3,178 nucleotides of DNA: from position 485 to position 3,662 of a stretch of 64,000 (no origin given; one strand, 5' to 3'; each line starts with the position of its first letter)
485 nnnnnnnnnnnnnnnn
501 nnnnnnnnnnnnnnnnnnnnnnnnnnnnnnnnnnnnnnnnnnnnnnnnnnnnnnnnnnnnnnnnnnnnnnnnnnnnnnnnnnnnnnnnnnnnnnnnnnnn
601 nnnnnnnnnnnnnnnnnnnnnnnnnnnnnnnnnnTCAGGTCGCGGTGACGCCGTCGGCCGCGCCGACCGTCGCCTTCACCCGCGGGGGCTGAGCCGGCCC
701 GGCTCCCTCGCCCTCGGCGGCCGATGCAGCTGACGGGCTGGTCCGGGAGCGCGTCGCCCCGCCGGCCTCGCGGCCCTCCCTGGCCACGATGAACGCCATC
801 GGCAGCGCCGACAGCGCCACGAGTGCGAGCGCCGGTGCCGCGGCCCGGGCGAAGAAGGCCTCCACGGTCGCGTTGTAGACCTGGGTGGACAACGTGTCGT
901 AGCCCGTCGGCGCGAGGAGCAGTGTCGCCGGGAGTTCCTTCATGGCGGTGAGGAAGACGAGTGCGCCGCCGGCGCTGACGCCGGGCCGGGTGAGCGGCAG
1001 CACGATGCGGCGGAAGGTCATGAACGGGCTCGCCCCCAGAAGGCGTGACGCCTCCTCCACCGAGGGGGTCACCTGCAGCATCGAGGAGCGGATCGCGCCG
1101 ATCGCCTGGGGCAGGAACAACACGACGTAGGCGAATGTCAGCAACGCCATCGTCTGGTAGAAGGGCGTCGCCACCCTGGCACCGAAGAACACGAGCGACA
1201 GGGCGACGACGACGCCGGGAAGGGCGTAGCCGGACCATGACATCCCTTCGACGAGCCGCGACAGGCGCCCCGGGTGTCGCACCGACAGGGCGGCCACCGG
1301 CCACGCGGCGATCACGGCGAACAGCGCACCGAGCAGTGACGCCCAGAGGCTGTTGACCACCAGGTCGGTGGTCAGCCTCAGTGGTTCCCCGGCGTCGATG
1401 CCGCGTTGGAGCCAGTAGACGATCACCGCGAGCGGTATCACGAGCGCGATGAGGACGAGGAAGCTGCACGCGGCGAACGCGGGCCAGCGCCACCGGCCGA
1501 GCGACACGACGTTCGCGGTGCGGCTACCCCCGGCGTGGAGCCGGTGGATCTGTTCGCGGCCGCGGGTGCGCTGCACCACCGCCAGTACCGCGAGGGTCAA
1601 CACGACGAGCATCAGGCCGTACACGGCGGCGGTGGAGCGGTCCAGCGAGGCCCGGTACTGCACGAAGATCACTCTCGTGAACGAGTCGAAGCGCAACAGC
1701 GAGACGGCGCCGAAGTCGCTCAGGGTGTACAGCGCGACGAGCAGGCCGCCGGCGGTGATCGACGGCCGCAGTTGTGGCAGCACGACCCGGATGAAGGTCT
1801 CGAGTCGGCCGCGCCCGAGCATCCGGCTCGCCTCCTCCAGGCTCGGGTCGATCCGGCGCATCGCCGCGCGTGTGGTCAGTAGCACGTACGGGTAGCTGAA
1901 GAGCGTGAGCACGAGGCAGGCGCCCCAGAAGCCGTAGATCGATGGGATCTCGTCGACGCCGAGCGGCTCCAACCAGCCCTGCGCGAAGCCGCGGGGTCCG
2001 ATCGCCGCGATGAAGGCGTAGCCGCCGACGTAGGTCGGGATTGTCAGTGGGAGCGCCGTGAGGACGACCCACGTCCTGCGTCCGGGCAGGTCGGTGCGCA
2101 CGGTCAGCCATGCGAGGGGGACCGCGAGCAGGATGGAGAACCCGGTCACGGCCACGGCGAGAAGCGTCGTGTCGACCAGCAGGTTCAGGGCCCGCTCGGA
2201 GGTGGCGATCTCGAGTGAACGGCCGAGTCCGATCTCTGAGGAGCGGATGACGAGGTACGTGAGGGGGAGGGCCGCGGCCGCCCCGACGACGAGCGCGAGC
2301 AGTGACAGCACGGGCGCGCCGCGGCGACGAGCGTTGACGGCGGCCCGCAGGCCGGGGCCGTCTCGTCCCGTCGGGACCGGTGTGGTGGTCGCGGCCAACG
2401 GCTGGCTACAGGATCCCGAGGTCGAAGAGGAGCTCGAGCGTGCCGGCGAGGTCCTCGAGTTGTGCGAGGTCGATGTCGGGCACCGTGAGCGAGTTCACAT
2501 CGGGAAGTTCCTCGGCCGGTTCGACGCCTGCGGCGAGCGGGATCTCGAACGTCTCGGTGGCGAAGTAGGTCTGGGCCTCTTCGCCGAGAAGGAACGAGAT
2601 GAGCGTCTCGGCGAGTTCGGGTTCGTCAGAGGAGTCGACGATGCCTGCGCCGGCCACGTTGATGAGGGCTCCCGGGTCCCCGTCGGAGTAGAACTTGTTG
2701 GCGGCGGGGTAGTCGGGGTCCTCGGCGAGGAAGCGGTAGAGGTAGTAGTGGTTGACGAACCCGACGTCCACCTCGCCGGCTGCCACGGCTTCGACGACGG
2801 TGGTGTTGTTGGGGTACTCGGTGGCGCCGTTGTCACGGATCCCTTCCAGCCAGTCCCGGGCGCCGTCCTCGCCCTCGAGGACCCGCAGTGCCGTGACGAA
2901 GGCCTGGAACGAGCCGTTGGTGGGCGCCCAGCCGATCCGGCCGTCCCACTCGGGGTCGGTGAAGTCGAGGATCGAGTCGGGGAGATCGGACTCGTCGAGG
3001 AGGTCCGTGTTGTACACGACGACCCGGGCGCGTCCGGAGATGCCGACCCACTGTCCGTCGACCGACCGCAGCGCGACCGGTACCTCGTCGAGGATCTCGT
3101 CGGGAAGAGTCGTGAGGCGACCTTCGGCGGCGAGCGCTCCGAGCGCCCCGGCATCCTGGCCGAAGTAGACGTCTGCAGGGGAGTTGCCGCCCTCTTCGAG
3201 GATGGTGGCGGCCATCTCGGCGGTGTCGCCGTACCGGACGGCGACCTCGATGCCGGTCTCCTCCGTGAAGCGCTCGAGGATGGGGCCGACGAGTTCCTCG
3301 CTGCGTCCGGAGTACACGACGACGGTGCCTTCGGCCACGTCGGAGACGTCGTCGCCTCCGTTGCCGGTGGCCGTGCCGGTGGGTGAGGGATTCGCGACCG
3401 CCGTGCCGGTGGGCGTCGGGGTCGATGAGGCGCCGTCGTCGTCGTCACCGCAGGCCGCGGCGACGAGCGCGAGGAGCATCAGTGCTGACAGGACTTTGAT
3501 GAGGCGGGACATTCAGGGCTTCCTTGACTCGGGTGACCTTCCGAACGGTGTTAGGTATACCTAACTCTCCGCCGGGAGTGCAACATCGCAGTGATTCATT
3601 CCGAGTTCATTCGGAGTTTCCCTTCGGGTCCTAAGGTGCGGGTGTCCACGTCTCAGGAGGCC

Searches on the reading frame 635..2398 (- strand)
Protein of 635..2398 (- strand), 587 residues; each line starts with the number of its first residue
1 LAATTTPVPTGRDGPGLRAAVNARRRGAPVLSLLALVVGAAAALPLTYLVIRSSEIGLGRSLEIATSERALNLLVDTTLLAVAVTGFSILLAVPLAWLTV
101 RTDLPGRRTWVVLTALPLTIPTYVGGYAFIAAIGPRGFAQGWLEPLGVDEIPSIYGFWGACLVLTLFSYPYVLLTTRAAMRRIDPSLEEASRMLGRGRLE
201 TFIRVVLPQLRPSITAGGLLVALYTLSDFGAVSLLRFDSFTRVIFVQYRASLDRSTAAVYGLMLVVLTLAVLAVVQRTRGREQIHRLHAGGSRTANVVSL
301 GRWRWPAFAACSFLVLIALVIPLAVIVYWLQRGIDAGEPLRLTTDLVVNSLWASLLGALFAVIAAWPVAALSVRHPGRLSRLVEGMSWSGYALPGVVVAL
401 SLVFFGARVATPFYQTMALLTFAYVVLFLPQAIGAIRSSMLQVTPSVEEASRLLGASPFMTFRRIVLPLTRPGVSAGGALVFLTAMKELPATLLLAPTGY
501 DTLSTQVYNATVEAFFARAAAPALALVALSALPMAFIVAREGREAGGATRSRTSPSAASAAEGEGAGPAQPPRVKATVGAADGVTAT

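Call 53: search_protein_families(library=pfam, proteins=[window:635-2398:-], max_evalue=0.00001)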
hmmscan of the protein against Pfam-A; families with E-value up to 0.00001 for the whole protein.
window:635-2398:- (587 aa): 1 family
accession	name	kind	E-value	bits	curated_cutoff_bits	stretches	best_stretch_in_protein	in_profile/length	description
PF00528.27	BPD_transp_1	-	3.8e-28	98.9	26.4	2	359-536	3-174/184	Binding-protein-dependent transport system inner membrane component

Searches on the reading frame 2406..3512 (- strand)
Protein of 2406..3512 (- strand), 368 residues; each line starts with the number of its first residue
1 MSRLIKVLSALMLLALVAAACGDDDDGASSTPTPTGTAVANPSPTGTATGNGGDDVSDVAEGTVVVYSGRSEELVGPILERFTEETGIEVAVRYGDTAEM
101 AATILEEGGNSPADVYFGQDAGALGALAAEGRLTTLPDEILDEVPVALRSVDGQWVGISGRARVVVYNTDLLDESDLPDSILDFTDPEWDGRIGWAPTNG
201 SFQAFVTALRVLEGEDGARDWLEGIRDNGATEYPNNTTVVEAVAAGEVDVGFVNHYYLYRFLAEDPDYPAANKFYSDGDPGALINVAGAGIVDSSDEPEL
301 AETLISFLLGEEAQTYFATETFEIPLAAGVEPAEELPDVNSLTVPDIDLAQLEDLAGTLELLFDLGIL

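Call 53: search_protein_families(library=pfam, proteins=[window:2406-3512:-], max_evalue=0.00001)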
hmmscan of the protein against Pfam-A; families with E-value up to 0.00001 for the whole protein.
window:2406-3512:- (368 aa): 4 families
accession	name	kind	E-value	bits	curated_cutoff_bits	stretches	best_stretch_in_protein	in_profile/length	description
PF13416.11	SBP_bac_8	-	1.6e-26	94.2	27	1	79-336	3-271/279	Bacterial extracellular solute-binding protein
PF13343.11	SBP_bac_6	-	5.6e-24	85.4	24.6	1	112-339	3-231/245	Bacterial extracellular solute-binding protein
PF01547.30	SBP_bac_1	-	4.8e-21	76.5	26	1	74-314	10-306/307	Bacterial extracellular solute-binding protein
PF13531.11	SBP_bac_11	-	2.8e-17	63.7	25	1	65-318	3-222/227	Bacterial extracellular solute-binding protein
